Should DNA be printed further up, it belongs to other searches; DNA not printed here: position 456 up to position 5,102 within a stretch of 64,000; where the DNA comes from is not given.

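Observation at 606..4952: Solitary 1,448-aa NACHT/STAND NTPase with a C-terminal nuclease-like motif, inserted between dapL and ispH: candidate undescribed single-gene defence system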

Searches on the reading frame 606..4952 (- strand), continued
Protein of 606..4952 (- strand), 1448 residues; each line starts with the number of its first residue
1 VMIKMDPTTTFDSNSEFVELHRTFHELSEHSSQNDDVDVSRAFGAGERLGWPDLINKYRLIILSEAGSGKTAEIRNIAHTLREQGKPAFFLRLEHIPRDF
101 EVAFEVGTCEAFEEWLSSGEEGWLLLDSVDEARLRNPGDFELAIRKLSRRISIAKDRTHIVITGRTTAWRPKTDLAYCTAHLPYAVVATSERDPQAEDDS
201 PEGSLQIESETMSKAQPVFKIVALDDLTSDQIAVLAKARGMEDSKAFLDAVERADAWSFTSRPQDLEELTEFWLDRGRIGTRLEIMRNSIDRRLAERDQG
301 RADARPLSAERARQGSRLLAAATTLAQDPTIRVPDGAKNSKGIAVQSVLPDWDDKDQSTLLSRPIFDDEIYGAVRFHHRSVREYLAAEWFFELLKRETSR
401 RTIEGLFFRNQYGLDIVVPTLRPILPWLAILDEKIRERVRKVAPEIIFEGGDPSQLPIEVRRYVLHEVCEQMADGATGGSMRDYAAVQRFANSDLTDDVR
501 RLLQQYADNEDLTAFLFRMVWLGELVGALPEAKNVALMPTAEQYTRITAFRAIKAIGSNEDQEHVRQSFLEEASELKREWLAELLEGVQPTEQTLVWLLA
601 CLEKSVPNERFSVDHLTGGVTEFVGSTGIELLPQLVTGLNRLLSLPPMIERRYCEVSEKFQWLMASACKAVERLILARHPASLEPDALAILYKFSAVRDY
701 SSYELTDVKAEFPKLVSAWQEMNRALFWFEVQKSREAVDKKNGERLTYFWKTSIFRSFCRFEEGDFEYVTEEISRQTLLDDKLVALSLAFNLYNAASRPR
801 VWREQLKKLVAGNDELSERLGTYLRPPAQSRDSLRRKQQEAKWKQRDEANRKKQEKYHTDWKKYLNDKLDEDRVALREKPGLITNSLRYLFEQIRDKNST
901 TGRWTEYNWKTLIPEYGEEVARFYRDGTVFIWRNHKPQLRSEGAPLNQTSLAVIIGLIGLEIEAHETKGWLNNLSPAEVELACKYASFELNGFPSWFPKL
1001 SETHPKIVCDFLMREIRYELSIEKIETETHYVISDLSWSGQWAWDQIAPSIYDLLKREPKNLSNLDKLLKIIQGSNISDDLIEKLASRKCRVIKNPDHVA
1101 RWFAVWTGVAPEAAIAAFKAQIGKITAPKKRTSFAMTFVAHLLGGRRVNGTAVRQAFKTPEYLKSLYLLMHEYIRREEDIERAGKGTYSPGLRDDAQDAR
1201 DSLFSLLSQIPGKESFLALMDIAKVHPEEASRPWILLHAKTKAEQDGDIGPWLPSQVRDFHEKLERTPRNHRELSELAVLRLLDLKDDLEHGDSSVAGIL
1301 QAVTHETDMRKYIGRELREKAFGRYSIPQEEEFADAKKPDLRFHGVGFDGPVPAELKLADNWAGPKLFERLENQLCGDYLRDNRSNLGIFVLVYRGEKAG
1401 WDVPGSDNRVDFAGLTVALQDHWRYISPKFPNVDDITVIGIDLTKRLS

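Call 50: get_annotated_region(hit=H52, flank=8000)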
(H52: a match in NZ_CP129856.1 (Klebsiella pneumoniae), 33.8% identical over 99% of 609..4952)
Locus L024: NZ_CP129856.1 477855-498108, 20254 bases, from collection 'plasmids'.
description: Klebsiella pneumoniae strain 2020S07-151 plasmid p2020S07-151-550k
organism: Klebsiella pneumoniae (NCBI taxid 573)
taxonomy: Bacteria; Pseudomonadota; Gammaproteobacteria; Enterobacterales; Enterobacteriaceae; Klebsiella; Klebsiella pneumoniae
host: -; source: Homo sapiens,whole organism; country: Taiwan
typing (MOB-suite, as given by PLSDB): non-mobilizable
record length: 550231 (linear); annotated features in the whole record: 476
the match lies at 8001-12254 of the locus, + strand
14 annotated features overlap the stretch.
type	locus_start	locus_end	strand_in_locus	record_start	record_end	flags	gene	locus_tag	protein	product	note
CDS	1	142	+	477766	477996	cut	-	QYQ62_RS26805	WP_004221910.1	hypothetical protein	-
CDS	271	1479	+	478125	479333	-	-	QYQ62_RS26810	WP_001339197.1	IS4-like element ISVsa5 family transposase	-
CDS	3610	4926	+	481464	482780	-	-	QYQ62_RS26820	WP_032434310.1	ATP-binding protein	-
CDS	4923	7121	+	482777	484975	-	-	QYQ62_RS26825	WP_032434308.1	DEAD/DEAH box helicase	-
CDS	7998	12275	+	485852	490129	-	-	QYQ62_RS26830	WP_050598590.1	hypothetical protein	-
CDS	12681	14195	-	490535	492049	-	-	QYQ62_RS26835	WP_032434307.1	SIR2 family protein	-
CDS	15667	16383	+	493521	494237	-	-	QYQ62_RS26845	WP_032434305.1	WYL domain-containing protein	-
CDS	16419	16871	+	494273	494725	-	-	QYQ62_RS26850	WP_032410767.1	hypothetical protein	-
CDS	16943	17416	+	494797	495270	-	-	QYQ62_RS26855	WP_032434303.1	hypothetical protein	-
CDS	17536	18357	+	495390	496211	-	-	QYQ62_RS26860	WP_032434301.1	DUF932 domain-containing protein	-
CDS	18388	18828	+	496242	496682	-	-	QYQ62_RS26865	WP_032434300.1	antirestriction protein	-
CDS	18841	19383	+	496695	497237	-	radC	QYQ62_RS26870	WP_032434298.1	DNA repair protein RadC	GO:0006281 - DNA repair [Evidence IEA]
CDS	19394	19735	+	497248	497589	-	-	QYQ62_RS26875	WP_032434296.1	type IV toxin-antitoxin system YeeU family antitoxin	-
CDS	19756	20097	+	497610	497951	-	-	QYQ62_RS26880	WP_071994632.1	TA system toxin CbtA family protein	-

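Call 51: search_protein_families(library=ncbifam, proteins=[L024:7998-12275:+, L018:10001-14269:+, L010:10001-14359:+], max_evalue=0.00001)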
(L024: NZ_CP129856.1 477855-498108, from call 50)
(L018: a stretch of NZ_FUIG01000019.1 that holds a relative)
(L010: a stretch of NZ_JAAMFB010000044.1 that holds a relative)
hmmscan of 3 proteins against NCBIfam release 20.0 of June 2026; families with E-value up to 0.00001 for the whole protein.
L024:7998-12275:+ (1425 aa): 2 families
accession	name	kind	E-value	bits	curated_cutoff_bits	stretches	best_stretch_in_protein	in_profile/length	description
NF058534.1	antiphage_HyoA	equivalog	0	1422.2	1200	1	8-1419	1-1430/1430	NACHT domain-containing antiphage protein HyoA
NF058535.1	antiphage_EruA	equivalog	4.2e-49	167.7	1000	1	41-1417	20-1318/1318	NACHT domain-containing antiphage protein EruA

L018:10001-14269:+ (1423 aa): 2 families
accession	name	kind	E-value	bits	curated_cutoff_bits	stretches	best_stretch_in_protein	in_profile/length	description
NF058534.1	antiphage_HyoA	equivalog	0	1494.9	1200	1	18-1422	1-1428/1430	NACHT domain-containing antiphage protein HyoA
NF058535.1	antiphage_EruA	equivalog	2.2e-49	168.6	1000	1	215-1248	129-1133/1318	NACHT domain-containing antiphage protein EruA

L010:10001-14359:+ (1453 aa): 2 families
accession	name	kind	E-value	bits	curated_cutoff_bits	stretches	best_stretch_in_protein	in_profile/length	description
NF058534.1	antiphage_HyoA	equivalog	0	1681.1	1200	1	22-1451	1-1430/1430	NACHT domain-containing antiphage protein HyoA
NF058535.1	antiphage_EruA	equivalog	4e-45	154.4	1000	1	213-1405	122-1277/1318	NACHT domain-containing antiphage protein EruA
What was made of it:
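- Closest known: HyoA. Same: The E. coli/Klebsiella member also passes (call 51).
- The 34%-identical E. coli/Klebsiella protein also passes, at 1422 bits (call 51).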

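Call 57: list_cluster_members(proteins=[P0001, P0103, L025:11899-16176:+])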
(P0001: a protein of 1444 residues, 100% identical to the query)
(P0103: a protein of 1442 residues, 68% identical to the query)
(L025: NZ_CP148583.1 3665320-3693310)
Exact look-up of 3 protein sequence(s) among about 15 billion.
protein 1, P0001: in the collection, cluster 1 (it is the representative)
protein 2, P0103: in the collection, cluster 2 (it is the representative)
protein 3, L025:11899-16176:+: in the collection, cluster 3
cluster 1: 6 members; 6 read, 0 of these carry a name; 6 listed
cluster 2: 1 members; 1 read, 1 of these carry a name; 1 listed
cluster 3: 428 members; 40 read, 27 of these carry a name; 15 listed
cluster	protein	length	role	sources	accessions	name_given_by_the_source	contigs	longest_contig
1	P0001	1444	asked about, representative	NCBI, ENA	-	-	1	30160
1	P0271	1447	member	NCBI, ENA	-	-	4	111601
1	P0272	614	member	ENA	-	-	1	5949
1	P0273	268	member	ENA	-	-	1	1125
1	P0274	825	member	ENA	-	-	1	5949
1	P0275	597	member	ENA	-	-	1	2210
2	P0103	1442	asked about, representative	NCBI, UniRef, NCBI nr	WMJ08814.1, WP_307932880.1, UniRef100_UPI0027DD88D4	hypothetical protein [Nitrosomonas sp. sh817] | hypothetical protein n=1 Tax=Nitrosomonas sp. sh817 TaxID=3070658 RepID=UPI0027DD88D4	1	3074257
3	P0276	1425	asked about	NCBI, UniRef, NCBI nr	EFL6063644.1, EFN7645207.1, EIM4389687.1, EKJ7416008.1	NACHT domain-containing protein [Escherichia coli] | NACHT domain-containing protein n=2 Tax=Escherichia coli TaxID=562 RepID=UPI0017F7A590 | hypothetical protein [Escherichia coli]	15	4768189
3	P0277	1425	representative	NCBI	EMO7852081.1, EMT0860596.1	hypothetical protein WDR87_003580 [Klebsiella quasipneumoniae]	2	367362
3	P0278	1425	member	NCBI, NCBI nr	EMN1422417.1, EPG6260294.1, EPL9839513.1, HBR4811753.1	hypothetical protein M8R21_11015 [Klebsiella sp. T2.Ur] | hypothetical protein [Klebsiella aerogenes]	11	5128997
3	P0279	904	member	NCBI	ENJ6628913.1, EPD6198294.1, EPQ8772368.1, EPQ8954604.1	hypothetical protein AB1124_005475, partial [Klebsiella pneumoniae]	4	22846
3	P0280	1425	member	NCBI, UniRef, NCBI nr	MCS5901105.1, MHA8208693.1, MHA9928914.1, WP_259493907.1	NACHT domain-containing protein [Klebsiella pneumoniae] | NACHT domain-containing protein n=1 Tax=Klebsiella pneumoniae TaxID=573 ... | hypothetical protein [Klebsiella pneumoniae]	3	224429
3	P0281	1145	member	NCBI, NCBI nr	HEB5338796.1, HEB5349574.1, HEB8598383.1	TPA: hypothetical protein R1A13_004943, partial [Klebsiella pneumoniae] | hypothetical protein [Klebsiella pneumoniae]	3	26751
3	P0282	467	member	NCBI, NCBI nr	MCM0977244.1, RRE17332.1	hypothetical protein EAN91_17530 [Klebsiella pneumoniae] | hypothetical protein [Klebsiella pneumoniae]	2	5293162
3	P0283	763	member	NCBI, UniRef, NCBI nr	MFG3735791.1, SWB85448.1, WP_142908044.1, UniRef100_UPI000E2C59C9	hypothetical protein [Klebsiella pneumoniae] | hypothetical protein n=1 Tax=Klebsiella pneumoniae TaxID=573 RepID=UPI000E2C59C9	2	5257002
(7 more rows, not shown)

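Call 68: search_protein_families(library=pfam, alignment_id=A5, max_evalue=0.1)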
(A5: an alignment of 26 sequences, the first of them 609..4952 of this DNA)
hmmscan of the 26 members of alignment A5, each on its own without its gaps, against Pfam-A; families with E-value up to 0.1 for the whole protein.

A. member 1, window:609-4952:- (1448 aa): 3 families
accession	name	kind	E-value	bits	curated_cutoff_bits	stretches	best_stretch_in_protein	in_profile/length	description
PF01443.25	Viral_helicase1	-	0.0098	16.2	21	1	61-147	2-83/228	Viral superfamily 1 RNA helicase core domain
PF05729.18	NACHT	-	0.027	14.7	26.7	0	60-170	3-134/167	NACHT domain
PF25199.1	nSTAND_NTPase5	-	0.036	14.3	34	0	61-172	45-140/145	Novel STAND NTPase 5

B. families by the number of members that match (of 26 scanned): 20 families
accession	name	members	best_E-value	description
PF25199.1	nSTAND_NTPase5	11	0.00016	Novel STAND NTPase 5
PF20720.3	nSTAND3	4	0.0066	Novel STAND NTPase 3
PF05729.18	NACHT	4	0.0076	NACHT domain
PF13646.12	HEAT_2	3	0.00033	HEAT repeats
PF01443.25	Viral_helicase1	3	0.0019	Viral superfamily 1 RNA helicase core domain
PF24883.2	NPHP3_N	3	0.013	Nephrocystin 3, N-terminal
PF13173.12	AAA_14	1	0.0034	AAA domain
PF06658.17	DUF1168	1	0.0038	Protein of unknown function (DUF1168)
PF01695.23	IstB_IS21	1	0.0064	IstB-like ATP binding protein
PF02404.20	SCF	1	0.0075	Stem cell factor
PF13604.12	AAA_30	1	0.011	AAA domain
PF18375.7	CDH1_2_SANT_HL1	1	0.034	CDH1/2 SANT-Helical linker 1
PF20552.4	HTH_62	1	0.05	Recombinase-like helix-turn-helix domain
PF23648.1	DUF7147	1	0.053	Domain of unknown function (DUF7147)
PF09339.16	HTH_IclR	1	0.057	IclR helix-turn-helix domain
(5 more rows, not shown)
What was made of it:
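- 1173..3752 (-): About 860 aa of alpha-helical repeat region (aa ~401-1260), the putative sensor. HEAT-like repeats lie around aa 540-620. Pfam HEAT_2 hits 3 of 26 members, best E = 3.3e-4 (call 68).
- Weak STAND Pfam hits recur (call 68).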
